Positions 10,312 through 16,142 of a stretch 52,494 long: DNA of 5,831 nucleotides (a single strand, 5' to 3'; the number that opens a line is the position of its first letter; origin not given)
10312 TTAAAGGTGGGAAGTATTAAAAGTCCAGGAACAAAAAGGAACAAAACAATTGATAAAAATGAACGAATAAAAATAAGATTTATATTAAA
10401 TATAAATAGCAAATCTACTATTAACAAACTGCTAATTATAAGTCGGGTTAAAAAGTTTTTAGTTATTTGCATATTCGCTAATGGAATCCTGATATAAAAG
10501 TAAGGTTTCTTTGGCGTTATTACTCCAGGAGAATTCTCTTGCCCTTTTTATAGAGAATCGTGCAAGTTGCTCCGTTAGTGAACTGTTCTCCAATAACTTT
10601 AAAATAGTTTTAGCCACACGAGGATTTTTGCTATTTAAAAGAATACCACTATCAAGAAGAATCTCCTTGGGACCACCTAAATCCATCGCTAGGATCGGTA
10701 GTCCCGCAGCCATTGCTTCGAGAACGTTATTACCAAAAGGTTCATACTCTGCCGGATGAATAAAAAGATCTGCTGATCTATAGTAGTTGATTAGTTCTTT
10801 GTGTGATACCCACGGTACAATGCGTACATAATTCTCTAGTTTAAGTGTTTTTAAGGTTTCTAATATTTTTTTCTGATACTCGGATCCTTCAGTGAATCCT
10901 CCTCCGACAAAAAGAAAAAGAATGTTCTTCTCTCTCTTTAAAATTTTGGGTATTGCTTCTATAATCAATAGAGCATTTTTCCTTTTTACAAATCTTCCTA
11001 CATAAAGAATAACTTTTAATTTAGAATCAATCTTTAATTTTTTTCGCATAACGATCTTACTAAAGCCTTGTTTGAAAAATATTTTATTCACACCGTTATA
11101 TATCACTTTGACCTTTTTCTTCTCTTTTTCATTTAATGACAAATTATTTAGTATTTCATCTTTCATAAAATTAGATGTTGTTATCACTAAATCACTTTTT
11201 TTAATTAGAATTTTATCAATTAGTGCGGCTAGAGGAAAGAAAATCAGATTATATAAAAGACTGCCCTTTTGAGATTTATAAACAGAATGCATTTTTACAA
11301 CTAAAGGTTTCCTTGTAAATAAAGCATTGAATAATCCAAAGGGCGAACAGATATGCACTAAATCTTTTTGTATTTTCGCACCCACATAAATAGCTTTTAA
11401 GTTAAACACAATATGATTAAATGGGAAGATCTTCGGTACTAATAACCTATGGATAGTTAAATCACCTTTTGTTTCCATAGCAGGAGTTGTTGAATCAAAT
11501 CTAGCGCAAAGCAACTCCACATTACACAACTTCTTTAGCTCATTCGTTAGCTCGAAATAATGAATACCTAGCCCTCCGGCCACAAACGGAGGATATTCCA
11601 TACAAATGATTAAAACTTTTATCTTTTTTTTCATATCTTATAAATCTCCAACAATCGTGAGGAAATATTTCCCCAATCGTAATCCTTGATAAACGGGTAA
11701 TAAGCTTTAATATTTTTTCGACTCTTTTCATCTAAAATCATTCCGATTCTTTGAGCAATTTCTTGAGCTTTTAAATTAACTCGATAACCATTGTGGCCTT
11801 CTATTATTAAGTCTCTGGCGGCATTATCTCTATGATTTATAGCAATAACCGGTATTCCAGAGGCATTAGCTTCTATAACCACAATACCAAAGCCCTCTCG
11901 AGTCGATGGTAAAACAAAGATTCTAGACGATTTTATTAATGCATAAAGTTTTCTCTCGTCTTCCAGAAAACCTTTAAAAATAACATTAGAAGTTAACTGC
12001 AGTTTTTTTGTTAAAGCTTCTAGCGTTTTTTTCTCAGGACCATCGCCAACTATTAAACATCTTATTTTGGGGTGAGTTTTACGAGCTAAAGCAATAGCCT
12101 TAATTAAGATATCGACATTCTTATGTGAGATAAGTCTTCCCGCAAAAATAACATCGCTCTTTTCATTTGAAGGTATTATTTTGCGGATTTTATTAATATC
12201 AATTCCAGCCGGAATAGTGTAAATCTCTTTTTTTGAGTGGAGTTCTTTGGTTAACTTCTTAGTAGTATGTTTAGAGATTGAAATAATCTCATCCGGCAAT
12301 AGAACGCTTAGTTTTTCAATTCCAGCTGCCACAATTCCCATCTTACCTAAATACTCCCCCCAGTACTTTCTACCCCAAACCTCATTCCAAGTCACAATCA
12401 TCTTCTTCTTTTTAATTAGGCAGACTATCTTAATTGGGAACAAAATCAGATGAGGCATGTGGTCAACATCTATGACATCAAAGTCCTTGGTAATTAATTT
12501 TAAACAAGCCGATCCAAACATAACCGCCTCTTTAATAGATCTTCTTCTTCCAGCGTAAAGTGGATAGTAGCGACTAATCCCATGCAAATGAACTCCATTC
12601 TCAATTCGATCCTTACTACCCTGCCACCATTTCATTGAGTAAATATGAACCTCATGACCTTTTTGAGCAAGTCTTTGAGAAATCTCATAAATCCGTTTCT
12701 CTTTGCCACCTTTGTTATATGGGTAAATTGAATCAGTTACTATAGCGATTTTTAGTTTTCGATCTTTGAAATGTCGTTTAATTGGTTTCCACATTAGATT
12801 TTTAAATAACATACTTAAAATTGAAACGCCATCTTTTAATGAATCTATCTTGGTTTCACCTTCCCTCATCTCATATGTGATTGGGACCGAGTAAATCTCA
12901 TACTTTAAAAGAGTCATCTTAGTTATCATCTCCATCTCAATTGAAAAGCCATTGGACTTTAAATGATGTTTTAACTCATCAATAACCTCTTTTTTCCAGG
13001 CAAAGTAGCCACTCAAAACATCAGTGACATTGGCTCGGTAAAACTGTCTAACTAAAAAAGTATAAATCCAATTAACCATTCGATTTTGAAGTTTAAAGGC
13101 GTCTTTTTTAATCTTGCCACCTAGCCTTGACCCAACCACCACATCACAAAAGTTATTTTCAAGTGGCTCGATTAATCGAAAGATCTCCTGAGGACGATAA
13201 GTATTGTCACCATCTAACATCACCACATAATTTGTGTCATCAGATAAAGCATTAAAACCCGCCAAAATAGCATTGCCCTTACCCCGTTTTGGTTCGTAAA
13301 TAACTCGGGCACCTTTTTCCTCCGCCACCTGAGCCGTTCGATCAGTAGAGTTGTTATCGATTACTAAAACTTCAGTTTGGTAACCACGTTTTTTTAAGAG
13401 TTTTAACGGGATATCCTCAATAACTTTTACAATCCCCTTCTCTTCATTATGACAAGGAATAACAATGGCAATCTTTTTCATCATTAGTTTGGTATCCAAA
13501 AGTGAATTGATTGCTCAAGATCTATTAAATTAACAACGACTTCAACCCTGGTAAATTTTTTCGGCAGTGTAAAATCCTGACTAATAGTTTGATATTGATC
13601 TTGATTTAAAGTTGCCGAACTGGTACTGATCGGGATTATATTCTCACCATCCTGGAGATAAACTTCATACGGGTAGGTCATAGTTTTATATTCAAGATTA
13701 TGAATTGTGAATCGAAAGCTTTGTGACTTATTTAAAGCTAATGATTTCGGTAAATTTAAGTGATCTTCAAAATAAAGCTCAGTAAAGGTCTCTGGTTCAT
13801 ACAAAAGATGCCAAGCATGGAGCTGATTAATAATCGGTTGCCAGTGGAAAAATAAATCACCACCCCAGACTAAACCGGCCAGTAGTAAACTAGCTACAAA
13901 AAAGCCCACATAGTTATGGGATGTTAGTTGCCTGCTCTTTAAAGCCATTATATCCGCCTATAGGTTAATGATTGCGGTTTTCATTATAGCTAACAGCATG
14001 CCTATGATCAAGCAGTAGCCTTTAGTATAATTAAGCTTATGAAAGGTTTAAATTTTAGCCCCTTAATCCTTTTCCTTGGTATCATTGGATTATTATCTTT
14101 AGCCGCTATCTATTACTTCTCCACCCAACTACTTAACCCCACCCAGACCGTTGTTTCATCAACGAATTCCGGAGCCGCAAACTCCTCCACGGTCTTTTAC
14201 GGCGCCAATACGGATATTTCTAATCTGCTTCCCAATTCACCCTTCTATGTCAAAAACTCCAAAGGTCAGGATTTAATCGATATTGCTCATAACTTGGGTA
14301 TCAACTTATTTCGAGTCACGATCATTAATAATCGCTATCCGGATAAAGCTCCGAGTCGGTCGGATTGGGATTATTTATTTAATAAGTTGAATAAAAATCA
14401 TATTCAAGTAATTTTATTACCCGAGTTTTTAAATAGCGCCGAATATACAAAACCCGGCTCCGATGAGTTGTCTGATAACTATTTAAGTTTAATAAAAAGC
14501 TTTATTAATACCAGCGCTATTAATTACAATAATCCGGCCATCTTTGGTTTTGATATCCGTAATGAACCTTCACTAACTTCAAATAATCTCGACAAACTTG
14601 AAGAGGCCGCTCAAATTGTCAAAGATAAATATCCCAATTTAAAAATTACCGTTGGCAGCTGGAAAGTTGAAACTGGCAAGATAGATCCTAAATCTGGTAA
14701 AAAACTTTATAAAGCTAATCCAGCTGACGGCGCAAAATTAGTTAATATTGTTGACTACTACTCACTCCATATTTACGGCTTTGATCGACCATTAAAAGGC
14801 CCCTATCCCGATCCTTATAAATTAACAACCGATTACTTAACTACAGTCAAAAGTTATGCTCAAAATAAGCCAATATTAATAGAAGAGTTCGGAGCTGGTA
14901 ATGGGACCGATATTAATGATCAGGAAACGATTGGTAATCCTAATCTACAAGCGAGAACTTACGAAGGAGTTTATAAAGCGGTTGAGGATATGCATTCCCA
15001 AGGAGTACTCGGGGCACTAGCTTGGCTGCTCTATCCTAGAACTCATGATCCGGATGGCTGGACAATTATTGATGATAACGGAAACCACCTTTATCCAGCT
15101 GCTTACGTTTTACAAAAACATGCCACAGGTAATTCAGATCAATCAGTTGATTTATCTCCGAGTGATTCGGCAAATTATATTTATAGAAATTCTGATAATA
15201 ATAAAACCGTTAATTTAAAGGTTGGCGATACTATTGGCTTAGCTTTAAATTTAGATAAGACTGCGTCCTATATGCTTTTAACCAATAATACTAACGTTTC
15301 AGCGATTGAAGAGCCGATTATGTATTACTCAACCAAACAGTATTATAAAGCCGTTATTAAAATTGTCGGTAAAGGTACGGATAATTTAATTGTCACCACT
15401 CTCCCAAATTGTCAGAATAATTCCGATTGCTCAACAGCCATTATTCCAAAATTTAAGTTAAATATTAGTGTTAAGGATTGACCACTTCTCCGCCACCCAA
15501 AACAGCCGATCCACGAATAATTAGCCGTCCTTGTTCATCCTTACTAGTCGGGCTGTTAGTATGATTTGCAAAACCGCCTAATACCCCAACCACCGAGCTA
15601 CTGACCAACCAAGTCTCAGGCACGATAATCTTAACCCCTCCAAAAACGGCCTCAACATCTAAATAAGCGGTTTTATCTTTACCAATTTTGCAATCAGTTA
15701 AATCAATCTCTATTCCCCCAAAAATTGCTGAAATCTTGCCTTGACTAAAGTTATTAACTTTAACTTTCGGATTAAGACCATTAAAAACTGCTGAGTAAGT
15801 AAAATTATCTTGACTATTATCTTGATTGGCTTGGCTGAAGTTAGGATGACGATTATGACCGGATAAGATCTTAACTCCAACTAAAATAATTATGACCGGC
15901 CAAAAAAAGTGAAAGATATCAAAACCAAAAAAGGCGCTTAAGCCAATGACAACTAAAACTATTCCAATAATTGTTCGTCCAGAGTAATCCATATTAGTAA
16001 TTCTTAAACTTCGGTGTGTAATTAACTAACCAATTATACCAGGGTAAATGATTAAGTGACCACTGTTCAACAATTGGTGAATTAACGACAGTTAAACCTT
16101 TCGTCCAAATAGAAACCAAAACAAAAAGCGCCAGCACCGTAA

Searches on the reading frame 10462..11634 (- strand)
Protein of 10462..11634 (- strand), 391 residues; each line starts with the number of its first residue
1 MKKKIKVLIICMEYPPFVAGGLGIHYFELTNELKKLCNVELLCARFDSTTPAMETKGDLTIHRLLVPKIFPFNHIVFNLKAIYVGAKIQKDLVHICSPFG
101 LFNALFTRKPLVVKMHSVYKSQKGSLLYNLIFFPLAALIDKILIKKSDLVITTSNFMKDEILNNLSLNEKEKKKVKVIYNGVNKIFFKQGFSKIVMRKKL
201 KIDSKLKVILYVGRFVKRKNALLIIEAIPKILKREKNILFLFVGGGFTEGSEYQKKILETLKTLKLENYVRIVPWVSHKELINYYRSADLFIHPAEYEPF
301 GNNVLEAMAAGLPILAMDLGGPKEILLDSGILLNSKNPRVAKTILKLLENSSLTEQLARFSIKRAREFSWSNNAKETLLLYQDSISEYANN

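Call 56: search_protein_families(library=pfam, proteins=[window:10462-11634:-], max_evalue=0.001)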
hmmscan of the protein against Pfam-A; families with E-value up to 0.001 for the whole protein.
window:10462-11634:- (391 aa): 7 families
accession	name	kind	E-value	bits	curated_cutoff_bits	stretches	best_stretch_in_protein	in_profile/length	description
PF00534.26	Glycos_transf_1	-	3.8e-36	124.7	26.4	1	196-360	5-168/172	Glycosyl transferases group 1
PF13692.12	Glyco_trans_1_4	-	1.8e-29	103.2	27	1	207-350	2-142/142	Glycosyl transferases group 1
PF13439.12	Glyco_transf_4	-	3.5e-16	60.1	28.5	1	20-183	2-167/170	Glycosyltransferase Family 4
PF20706.3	GT4-conflict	-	4.5e-08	32.9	26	1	187-328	177-322/385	Family 4 Glycosyltransferase in conflict systems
PF13524.12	Glyco_trans_1_2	-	4.5e-05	23.9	25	1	239-376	16-141/144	Glycosyl transferase-like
PF13579.12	Glyco_trans_4_4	-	0.00031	21.6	29.7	1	20-180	1-157/158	Glycosyl transferase 4-like domain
PF08323.17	Glyco_transf_5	-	0.00044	20.5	22.7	0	6-53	1-50/239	Starch synthase catalytic domain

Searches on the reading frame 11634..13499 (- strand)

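Call 56: search_protein_families(library=pfam, proteins=[window:11634-13499:-], max_evalue=0.001)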
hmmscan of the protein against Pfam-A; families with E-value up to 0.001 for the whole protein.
window:11634-13499:- (622 aa): 7 families
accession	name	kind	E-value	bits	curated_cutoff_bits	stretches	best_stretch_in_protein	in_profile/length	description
PF00534.26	Glycos_transf_1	-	9e-40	136.4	26.4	1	436-599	3-167/172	Glycosyl transferases group 1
PF13692.12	Glyco_trans_1_4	-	9.5e-32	110.6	27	1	449-590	3-141/142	Glycosyl transferases group 1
PF00535.33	Glycos_transf_2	-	1.8e-30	106.5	23.3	1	12-175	2-166/168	Glycosyl transferase family 2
PF13439.12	Glyco_transf_4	-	6e-17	62.6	28.5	1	264-436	2-169/170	Glycosyltransferase Family 4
PF20706.3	GT4-conflict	-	1.3e-15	57.8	26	1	414-553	162-310/385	Family 4 Glycosyltransferase in conflict systems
PF13641.12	Glyco_tranf_2_3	-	1.6e-05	25.5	27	1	10-113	3-111/230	Glycosyltransferase like family 2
PF12804.13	NTP_transf_3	-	0.00087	19.9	27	0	42-129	40-127/160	MobA-like NTP transferase domain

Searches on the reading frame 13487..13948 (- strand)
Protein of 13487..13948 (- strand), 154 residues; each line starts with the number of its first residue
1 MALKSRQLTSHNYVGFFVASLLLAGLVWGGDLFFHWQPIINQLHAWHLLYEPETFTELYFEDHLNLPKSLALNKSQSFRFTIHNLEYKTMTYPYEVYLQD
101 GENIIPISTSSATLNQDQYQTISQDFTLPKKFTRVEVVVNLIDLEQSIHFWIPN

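Call 56: search_protein_families(library=pfam, proteins=[window:13487-13948:-], max_evalue=0.001)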
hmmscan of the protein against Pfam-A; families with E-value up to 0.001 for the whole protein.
window:13487-13948:- (154 aa): 1 family
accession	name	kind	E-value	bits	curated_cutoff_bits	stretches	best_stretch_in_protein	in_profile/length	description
PF07760.16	DUF1616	-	8.4e-05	22.3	31.6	1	51-137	178-280/307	Protein of unknown function (DUF1616)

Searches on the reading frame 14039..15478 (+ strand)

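Call 56: search_protein_families(library=pfam, proteins=[window:14039-15478:+], max_evalue=0.001)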
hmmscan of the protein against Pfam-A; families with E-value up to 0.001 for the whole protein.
window:14039-15478:+ (480 aa): 1 family
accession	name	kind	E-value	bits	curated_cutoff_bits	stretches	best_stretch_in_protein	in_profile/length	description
PF00150.24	Cellulase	-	4.9e-11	43.1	23.5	1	65-295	12-247/272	Cellulase (glycosyl hydrolase family 5)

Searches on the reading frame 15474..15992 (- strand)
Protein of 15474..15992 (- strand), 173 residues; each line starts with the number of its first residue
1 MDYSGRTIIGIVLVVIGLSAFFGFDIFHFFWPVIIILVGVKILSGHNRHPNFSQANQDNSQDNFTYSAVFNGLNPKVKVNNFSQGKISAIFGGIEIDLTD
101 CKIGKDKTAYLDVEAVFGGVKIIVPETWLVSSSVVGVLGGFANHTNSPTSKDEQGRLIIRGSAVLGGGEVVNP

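Call 56: search_protein_families(library=pfam, proteins=[window:15474-15992:-], max_evalue=0.001)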
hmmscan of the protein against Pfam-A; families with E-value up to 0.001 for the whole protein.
window:15474-15992:- (173 aa): 2 families
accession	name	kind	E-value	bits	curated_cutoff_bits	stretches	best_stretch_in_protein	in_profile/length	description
PF09922.15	LiaF-like_C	-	5e-06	26.8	29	1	81-139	13-70/114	Cell wall-active antibiotics response LiaF, C-terminal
PF22570.1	LiaF-TM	-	0.00079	20.6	27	0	9-48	9-47/98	LiaF transmembrane domain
